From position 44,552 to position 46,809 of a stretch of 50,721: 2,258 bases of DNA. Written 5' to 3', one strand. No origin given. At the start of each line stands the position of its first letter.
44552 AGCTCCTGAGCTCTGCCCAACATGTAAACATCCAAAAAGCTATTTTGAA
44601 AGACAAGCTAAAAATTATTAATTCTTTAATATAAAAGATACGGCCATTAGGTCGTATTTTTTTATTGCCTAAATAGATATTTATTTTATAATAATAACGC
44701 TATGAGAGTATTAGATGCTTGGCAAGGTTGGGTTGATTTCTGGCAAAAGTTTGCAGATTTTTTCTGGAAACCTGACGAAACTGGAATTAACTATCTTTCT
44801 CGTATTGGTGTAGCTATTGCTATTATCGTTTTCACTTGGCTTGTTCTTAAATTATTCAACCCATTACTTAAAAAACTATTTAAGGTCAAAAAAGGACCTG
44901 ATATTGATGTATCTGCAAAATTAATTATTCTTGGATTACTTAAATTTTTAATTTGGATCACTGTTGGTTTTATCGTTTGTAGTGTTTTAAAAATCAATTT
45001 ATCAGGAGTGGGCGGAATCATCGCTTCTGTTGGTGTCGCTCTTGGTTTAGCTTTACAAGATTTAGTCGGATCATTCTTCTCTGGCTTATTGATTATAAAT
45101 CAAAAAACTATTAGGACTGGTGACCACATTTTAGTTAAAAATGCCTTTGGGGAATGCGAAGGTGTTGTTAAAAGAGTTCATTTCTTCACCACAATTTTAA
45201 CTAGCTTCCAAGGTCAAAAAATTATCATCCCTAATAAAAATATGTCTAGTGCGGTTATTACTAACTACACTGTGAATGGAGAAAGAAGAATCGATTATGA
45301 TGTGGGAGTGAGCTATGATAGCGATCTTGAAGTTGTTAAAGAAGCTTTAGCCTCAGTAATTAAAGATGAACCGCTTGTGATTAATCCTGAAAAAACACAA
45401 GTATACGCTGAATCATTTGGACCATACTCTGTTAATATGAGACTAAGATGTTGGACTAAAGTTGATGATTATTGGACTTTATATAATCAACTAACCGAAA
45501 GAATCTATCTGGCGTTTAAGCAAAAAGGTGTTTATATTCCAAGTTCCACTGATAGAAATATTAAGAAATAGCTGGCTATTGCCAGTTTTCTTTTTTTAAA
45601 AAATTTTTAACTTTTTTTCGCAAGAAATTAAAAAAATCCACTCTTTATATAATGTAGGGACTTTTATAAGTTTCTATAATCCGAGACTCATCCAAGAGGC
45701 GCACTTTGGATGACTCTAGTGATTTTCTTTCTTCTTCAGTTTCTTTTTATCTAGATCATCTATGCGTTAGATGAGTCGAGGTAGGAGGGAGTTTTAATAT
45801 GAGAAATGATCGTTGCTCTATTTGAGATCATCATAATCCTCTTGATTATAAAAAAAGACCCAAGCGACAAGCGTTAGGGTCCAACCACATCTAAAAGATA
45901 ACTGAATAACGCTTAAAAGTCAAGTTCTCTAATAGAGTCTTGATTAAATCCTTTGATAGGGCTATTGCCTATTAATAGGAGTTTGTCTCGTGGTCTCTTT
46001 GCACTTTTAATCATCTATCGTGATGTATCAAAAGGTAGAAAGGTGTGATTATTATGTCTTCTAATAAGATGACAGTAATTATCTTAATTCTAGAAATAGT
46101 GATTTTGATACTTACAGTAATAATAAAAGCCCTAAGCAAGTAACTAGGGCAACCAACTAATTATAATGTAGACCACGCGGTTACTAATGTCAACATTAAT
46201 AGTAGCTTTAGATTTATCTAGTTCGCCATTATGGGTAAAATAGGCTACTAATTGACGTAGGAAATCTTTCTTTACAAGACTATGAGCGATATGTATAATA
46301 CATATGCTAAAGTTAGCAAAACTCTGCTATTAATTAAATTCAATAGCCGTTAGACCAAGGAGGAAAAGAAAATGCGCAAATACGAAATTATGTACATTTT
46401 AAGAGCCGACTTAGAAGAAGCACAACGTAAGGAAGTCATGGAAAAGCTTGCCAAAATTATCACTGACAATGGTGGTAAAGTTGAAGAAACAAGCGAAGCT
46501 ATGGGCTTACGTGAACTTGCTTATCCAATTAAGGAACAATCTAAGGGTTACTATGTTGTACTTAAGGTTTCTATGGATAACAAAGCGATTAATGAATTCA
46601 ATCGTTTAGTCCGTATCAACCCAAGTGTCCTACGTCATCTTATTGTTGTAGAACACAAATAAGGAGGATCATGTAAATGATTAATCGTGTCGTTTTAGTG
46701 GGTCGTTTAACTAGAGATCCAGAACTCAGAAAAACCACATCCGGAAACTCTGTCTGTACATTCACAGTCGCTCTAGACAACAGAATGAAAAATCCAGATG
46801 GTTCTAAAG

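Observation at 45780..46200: Tandem pair of type-I-toxin-antitoxin-like loci: hydrophobic mini-ORFs with convergent antisense promoter and terminator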

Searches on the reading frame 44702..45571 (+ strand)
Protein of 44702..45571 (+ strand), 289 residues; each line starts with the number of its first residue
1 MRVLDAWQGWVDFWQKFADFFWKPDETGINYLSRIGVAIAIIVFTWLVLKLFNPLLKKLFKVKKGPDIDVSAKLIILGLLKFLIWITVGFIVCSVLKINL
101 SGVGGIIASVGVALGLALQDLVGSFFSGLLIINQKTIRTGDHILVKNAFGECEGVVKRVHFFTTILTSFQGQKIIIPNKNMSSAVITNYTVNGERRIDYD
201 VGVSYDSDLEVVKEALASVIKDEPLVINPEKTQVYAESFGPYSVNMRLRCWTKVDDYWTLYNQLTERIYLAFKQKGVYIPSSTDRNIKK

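Call 9: find_encoding_contigs(protein=window:44702-45571:+, flank=3000, max_places=10)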
Protein window:44702-45571:+ (289 aa): 2 contigs read that carry it; 1 place shown.
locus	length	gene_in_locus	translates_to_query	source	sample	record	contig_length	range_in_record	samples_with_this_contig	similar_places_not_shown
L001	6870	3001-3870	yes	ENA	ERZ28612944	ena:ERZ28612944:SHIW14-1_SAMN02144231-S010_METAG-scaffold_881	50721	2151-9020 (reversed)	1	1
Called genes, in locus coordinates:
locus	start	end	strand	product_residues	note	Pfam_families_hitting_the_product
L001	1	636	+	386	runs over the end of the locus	PF00155:Aminotran_1_2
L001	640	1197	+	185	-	PF01613:Flavin_Reduct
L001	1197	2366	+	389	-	PF10509:GalKase_gal_bdg, PF00288:GHMP_kinases_N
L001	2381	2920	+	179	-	PF00210:Ferritin (faint), PF02915:Rubrerythrin, PF23458:DUF7130 (weak), PF21349:RUBY_RBDX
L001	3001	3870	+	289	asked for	PF00924:MS_channel_2nd, PF21082:MS_channel_3rd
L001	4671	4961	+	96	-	PF01250:Ribosomal_S6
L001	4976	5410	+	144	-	PF00436:SSB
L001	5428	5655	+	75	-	PF01084:Ribosomal_S18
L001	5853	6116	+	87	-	-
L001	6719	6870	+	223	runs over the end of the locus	PF00571:CBS (weak)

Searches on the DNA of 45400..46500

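Call 3: search_rna_families(source=window, start=45400, end=46500, threshold=evalue, max_evalue=10, show_alignments=3)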
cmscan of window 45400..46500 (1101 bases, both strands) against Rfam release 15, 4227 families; matches with E-value up to 10: 10.
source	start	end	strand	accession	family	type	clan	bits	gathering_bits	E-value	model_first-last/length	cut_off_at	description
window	45546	45629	-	RF02621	BSnc120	Gene; sRNA;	-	25.1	114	0.0037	1-88/88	no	Brucella sRNA 120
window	45554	45726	-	RF00125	IS128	Gene; sRNA;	-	23.2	80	0.03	1-209/209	no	IS128 RNA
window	45676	45724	-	RF03751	mir-7445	Gene; miRNA;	-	18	79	5.9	1-60/60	no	mir-7445 microRNA precursor family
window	45408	45503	+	RF01213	snoR103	Gene; snRNA; snoRNA; HACA-box;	-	18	50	7.5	1-106/106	no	Small nucleolar RNA snoR103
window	45709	45869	-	RF02148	MESTIT1_1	Gene; lncRNA;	-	17.9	50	9.5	1-144/144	no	MEST intronic transcript 1, antisense RNA conserved region 1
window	45934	46000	+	RF00530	snoMe28S-Cm2645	Gene; snRNA; snoRNA; CD-box;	CL00069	17.1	48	2.9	1-75/75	no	Small nucleolar RNA Me28S-Cm2645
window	45726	45806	+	RF03719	mir-3914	Gene; miRNA;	-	15.7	97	6.5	1-95/95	no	mir-3914 microRNA precursor family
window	45519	45600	+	RF00558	L20_leader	Cis-reg; leader;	-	15.4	58.7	5.4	1-127/127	no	Ribosomal protein L20 leader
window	45545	45607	+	RF02621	BSnc120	Gene; sRNA;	-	15.1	114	5.3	1-88/88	no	Brucella sRNA 120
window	45568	45631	+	RF02842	RefA1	Gene; sRNA;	-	12.8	94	7.6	20-78/222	no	Enterococcus sRNA A1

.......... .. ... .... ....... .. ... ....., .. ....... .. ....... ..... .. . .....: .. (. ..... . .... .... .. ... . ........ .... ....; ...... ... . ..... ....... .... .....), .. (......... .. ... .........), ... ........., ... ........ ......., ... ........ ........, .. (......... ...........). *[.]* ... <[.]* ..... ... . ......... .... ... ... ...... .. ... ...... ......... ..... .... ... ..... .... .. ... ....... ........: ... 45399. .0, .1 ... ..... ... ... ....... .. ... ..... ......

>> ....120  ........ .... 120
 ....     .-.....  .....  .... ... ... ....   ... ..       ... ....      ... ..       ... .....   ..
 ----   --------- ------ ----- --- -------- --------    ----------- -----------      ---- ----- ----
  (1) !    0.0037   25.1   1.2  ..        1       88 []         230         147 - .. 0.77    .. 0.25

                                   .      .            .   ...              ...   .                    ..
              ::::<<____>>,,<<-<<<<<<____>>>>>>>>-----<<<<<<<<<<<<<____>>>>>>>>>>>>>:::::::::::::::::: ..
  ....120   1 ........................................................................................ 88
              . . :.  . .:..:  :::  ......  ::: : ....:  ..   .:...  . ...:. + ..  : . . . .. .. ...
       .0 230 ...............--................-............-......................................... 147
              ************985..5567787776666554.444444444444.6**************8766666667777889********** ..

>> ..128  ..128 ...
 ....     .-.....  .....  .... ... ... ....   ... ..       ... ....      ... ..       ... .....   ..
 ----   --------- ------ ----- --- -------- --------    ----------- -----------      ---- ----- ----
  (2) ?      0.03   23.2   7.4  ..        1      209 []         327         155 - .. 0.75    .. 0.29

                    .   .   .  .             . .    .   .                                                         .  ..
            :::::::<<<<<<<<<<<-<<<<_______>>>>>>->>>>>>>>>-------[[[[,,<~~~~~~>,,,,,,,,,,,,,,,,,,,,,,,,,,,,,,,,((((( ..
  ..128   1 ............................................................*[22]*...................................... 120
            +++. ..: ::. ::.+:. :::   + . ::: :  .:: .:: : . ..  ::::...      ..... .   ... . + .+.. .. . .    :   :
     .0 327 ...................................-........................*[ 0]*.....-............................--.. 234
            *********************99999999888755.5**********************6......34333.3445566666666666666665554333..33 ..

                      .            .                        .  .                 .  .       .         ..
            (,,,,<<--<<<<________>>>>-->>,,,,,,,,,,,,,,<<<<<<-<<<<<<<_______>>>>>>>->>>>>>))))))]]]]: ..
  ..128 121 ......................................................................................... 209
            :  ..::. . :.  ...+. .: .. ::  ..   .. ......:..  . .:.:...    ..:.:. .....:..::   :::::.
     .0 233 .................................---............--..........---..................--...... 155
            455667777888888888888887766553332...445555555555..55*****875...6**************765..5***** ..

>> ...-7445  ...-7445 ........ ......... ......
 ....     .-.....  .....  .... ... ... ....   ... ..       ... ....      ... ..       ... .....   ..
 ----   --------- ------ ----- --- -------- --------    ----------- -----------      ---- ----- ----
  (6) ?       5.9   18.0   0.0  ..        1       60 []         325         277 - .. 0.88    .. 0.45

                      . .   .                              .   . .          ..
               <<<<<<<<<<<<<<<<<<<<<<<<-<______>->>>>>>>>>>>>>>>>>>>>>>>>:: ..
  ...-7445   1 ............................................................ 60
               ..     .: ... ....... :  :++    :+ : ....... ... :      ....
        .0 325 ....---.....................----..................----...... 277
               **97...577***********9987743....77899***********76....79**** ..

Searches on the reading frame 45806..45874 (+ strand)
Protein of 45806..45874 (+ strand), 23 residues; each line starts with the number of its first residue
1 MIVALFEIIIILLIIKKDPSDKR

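Call 8: search_protein_families(library=pfam, proteins=[window:45806-45874:+], max_evalue=10)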
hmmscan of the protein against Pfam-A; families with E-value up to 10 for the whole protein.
seq(23 aa): 0 families

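Call 21: search_protein_families(library=padloc, proteins=[window:45806-45874:+], max_evalue=10)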
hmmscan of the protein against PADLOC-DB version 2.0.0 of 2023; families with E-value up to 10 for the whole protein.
seq(23 aa): 0 families

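Call 22: search_protein_families(library=ncbifam, proteins=[window:45806-45874:+], max_evalue=10)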
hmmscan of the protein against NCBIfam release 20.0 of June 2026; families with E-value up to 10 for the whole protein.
seq(23 aa): 0 families

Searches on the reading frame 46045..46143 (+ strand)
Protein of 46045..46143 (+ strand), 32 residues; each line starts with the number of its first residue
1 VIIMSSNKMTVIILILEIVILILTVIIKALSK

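Call 8: search_protein_families(library=pfam, proteins=[window:46045-46140:+], max_evalue=10)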
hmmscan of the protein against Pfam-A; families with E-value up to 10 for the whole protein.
seq(32 aa): 1 family
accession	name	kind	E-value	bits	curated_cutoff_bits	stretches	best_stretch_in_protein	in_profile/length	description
PF01998.22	DUF131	-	1.7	8.8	22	1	2-27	36-61/62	Protein of unknown function DUF131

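Call 20: search_protein_families(library=pfam, proteins=[window:46054-46140:+], max_evalue=10)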
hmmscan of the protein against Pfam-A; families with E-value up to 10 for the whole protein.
seq(29 aa): 0 families

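Call 21: search_protein_families(library=padloc, proteins=[window:46045-46140:+], max_evalue=10)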
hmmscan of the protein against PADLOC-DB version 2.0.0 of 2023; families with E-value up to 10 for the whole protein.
seq(32 aa): 0 families

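Call 22: search_protein_families(library=ncbifam, proteins=[window:46054-46140:+, window:46045-46140:+], max_evalue=10)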
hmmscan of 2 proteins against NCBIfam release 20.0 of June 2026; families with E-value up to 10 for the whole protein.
seq(29 aa): 0 families

seq(32 aa): 1 family
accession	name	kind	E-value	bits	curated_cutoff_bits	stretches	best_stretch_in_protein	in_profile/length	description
NF011297.0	PRK14710.1-1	equivalog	4.2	8.2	173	1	1-29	1-29/86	hypothetical protein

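Call 49: search_protein_representatives(protein=window:46045-46140:+)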
Query: 32 residues. Proteins with E-value up to 0.001 (for the whole library): 0; up to 1e-10: 0; up to 1e-30: 0. The best 0 are listed.

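Call 70: find_encoding_contigs(protein=window:46045-46143:+, flank=1000, max_places=5)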
Protein window:46045-46143:+ (32 aa): no gene with exactly this product is on record in the collection.

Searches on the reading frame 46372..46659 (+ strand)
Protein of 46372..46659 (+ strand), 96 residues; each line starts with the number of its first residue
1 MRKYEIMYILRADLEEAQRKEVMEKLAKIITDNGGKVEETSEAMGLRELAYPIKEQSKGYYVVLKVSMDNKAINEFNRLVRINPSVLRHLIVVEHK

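Call 11: find_related_loci(query=window:46372-46659:+, collection=genome_contigs, flank=2500)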
Query window:46372-46659:+ (96 aa) in genome_contigs; peptide patterns used: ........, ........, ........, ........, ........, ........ (x = any residue, [..] = any of these).
599 stretches matched a pattern (row limit reached: there are more); 540 encode a relative of the query (tblastn E <= 1e-3); the best 80 are kept; 80 distinct loci.
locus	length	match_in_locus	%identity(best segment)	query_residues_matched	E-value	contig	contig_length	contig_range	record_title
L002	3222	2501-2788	100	1-96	2e-60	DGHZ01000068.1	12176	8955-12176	MAG TPA_asm: Bacillales bacterium UBA3835 UBA3835_contig_54700, whole genome shotgun sequence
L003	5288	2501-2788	91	1-96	4e-55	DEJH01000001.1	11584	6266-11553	MAG TPA_asm: Bacillales bacterium UBA2753 UBA2753_contig_5647, whole genome shotgun sequence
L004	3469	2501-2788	88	1-96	2e-54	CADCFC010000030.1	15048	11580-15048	MAG: uncultured Erysipelotrichaceae bacterium isolate RUG14596 genome assembly, contig: RUG14596_asm_30, whole genome sh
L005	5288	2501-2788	88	1-96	2e-54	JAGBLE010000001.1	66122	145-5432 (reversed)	MAG: Bacilli bacterium isolate RGIG9216 Water_deer_Rumen-1__c32148, whole genome shotgun sequence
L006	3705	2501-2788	86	1-96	8e-53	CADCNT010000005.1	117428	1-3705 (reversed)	MAG: uncultured Erysipelotrichaceae bacterium isolate RUG14810 genome assembly, contig: RUG14810_asm_5, whole genome sho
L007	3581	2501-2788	83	1-96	2e-51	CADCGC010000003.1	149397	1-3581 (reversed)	MAG: uncultured Erysipelotrichaceae bacterium isolate RUG14619 genome assembly, contig: RUG14619_asm_3, whole genome sho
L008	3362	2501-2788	82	1-96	5e-51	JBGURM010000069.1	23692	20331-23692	MAG: Bacilli bacterium isolate ruminal_MAG_116 ruminal_MAG_116_contig_0072, whole genome shotgun sequence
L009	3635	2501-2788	80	1-96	5e-51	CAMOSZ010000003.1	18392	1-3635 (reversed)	MAG: uncultured Bacillales bacterium isolate SRR873609_bin.146_metaWRAP_v1.3_MAG genome assembly, contig: ERZ1756109_124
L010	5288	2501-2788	81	1-96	5e-48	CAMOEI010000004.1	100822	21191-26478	MAG: uncultured Bacillales bacterium isolate SRR873606_bin.85_metaWRAP_v1.3_MAG genome assembly, contig: NODE_170_length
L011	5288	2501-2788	78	1-96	1e-46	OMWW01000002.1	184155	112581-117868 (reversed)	uncultured Erysipelotrichaceae bacterium isolate RUG042 genome assembly, contig: scaffold_8, whole genome shotgun sequen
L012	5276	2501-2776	80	1-92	2e-46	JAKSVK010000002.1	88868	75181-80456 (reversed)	MAG: Bacilli bacterium isolate Horse_feces357 MAG357_2, whole genome shotgun sequence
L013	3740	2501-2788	74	1-96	2e-46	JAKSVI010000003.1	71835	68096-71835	MAG: Bacilli bacterium isolate Horse_feces355 MAG355_3, whole genome shotgun sequence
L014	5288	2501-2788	69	1-96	4e-40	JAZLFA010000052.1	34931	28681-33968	MAG: Bacilli bacterium isolate T1900045006_TA20190068.MAGScoT_cleanbin_000031 SGB_4365_k141_631759, whole genome shotgun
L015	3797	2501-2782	67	1-94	6e-39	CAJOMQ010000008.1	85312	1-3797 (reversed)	uncultured Bacilli bacterium isolate Reindeer_2_mag_86 genome assembly, contig: scaffold_575, whole genome shotgun seque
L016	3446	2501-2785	67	1-95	9e-39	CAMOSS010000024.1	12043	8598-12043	MAG: uncultured Bacillales bacterium isolate SRR873608_bin.169_metaWRAP_v1.3_MAG genome assembly, contig: NODE_16728_len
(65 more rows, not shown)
